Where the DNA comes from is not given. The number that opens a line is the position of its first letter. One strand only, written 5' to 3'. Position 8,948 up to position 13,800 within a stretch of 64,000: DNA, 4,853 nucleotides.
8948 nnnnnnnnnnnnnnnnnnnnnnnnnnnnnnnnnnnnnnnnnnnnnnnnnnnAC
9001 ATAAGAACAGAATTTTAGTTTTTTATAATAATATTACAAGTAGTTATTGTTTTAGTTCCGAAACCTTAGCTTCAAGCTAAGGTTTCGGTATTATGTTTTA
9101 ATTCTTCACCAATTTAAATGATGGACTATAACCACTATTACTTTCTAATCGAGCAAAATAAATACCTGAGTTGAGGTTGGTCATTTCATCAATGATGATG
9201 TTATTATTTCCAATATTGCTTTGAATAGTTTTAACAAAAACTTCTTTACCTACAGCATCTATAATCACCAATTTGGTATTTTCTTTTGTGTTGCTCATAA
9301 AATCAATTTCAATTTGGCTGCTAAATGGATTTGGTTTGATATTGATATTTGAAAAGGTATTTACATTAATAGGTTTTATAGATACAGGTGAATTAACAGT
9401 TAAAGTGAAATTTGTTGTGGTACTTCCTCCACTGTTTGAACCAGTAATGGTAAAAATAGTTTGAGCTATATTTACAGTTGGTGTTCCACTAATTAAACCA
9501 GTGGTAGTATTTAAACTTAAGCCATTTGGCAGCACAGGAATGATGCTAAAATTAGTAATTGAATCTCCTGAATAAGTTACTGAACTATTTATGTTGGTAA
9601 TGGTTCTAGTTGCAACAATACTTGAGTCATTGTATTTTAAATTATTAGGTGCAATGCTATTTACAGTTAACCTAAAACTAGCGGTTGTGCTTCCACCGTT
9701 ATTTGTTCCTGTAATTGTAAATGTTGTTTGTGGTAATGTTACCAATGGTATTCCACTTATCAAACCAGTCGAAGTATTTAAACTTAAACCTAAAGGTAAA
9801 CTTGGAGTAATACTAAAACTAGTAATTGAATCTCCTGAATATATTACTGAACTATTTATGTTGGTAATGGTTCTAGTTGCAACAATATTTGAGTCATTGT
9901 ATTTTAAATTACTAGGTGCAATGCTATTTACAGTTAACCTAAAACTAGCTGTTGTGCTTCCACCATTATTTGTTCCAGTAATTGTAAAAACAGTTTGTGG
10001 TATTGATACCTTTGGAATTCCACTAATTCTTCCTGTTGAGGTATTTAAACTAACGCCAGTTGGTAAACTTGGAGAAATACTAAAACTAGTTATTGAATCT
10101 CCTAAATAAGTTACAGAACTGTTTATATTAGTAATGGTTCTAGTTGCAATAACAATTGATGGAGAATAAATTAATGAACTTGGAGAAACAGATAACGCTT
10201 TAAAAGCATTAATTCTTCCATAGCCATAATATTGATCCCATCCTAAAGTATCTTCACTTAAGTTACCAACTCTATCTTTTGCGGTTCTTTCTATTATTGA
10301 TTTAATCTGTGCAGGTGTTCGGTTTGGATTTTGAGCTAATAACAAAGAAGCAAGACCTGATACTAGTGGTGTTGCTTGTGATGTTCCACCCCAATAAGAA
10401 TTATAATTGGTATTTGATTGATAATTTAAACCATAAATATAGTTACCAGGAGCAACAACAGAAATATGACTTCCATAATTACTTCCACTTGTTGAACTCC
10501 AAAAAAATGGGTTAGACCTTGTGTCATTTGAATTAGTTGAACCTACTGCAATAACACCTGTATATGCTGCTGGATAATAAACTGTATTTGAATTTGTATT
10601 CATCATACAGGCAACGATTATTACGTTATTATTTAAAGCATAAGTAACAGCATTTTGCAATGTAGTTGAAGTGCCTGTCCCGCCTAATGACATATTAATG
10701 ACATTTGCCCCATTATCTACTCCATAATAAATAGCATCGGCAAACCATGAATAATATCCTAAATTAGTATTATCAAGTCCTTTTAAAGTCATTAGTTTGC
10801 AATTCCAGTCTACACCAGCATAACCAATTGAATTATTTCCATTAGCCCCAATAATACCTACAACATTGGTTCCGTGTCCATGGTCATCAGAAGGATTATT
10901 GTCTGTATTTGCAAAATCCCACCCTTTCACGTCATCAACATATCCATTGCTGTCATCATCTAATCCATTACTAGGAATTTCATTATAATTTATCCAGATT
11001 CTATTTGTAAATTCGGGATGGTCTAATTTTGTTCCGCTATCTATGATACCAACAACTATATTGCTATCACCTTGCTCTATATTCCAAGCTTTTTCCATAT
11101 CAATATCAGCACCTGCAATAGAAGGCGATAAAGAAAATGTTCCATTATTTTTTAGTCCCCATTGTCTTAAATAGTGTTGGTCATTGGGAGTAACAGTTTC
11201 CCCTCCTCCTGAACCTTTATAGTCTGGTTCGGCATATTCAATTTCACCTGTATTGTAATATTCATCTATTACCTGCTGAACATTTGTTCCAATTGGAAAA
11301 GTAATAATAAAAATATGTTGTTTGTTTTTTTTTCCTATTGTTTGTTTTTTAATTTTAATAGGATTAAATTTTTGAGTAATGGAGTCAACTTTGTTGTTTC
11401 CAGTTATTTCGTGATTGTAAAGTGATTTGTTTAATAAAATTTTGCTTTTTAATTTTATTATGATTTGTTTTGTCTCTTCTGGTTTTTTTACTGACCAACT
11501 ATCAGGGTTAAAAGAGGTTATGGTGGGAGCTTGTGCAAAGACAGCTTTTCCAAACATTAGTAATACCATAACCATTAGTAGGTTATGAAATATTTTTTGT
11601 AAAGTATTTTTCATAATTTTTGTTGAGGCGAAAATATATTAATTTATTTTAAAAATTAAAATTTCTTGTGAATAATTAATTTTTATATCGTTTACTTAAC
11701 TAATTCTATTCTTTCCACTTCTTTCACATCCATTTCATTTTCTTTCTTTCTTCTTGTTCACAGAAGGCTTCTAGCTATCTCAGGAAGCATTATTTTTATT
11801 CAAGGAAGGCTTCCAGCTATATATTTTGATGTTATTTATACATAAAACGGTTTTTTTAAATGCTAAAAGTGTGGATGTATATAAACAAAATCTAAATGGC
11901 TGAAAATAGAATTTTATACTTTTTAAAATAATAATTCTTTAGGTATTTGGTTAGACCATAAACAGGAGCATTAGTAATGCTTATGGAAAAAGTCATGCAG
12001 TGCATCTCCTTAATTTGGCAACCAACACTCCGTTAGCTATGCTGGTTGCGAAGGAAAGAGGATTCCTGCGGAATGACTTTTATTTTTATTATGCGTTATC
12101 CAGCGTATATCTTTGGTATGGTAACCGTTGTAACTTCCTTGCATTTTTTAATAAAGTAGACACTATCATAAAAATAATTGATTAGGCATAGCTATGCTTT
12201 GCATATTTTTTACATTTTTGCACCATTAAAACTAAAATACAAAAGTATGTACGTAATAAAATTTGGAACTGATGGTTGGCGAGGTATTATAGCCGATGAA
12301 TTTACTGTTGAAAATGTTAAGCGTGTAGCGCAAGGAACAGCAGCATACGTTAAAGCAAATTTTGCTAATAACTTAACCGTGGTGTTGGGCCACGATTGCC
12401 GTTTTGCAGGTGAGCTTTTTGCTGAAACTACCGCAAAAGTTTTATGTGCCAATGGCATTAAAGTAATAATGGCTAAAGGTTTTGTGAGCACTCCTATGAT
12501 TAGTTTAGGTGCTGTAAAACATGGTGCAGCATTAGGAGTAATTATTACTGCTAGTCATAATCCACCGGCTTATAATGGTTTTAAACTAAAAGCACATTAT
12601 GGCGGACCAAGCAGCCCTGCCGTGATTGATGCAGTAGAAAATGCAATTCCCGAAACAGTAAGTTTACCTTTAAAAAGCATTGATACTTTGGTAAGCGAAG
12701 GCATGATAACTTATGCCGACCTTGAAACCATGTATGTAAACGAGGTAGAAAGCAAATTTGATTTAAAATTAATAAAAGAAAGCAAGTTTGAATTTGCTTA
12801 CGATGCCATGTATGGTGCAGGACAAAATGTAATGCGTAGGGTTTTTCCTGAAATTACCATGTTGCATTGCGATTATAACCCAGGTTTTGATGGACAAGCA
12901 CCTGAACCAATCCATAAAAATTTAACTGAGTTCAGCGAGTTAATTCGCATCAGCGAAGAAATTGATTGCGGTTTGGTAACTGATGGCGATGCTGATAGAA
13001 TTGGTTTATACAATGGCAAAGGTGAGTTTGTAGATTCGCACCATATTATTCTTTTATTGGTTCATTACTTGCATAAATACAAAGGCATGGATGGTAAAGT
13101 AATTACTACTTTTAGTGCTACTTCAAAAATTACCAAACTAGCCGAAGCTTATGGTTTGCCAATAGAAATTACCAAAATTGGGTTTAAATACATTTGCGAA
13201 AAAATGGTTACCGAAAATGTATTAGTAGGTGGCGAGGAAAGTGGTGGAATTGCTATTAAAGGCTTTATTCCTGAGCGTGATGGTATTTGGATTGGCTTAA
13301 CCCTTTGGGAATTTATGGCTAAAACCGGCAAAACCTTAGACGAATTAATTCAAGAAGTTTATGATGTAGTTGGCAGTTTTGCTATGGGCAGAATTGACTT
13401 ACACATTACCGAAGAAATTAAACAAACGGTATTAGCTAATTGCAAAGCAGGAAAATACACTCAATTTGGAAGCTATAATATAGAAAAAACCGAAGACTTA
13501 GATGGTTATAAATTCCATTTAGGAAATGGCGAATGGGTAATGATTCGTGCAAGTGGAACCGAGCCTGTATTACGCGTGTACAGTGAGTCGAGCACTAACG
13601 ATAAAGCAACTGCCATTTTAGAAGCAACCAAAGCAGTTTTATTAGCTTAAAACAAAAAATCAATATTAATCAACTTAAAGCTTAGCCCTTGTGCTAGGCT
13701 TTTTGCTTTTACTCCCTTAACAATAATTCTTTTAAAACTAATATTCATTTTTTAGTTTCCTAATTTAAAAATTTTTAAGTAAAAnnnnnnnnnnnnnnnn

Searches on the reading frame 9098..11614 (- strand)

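Call 64: search_protein_families(library=pfam, proteins=[window:9098-11614:-], max_evalue=0.00001)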
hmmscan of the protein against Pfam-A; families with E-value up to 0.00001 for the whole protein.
window:9098-11614:- (838 aa): 3 families
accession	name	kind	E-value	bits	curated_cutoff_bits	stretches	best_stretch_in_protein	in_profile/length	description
PF00082.27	Peptidase_S8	-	5.6e-53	180.5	21.8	1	184-466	2-288/288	Subtilase family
PF05345.18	He_PIG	-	2e-25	89.5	24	3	588-652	28-96/96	Putative Ig domain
PF18962.6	Por_Secre_tail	-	3.6e-09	37.2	27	1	761-828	3-67/75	Secretion system C-terminal sorting domain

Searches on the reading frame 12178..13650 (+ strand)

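Call 64: search_protein_families(library=pfam, proteins=[window:12178-13650:+], max_evalue=0.00001)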
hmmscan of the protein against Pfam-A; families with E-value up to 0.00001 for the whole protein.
window:12178-13650:+ (490 aa): 4 families
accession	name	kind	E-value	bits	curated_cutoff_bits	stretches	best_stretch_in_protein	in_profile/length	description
PF02878.22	PGM_PMM_I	-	1.2e-38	132.3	22.5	1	27-158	2-132/138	Phosphoglucomutase/phosphomannomutase, alpha/beta/alpha domain I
PF02880.22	PGM_PMM_III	-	1.1e-26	93.7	20.7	1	286-396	1-113/115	Phosphoglucomutase/phosphomannomutase, alpha/beta/alpha domain III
PF02879.22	PGM_PMM_II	-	7.4e-17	62.2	29.3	1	185-282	2-103/103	Phosphoglucomutase/phosphomannomutase, alpha/beta/alpha domain II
PF00408.26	PGM_PMM_IV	-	2.4e-10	40.8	23.1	1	440-483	22-64/68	Phosphoglucomutase/phosphomannomutase, C-terminal domain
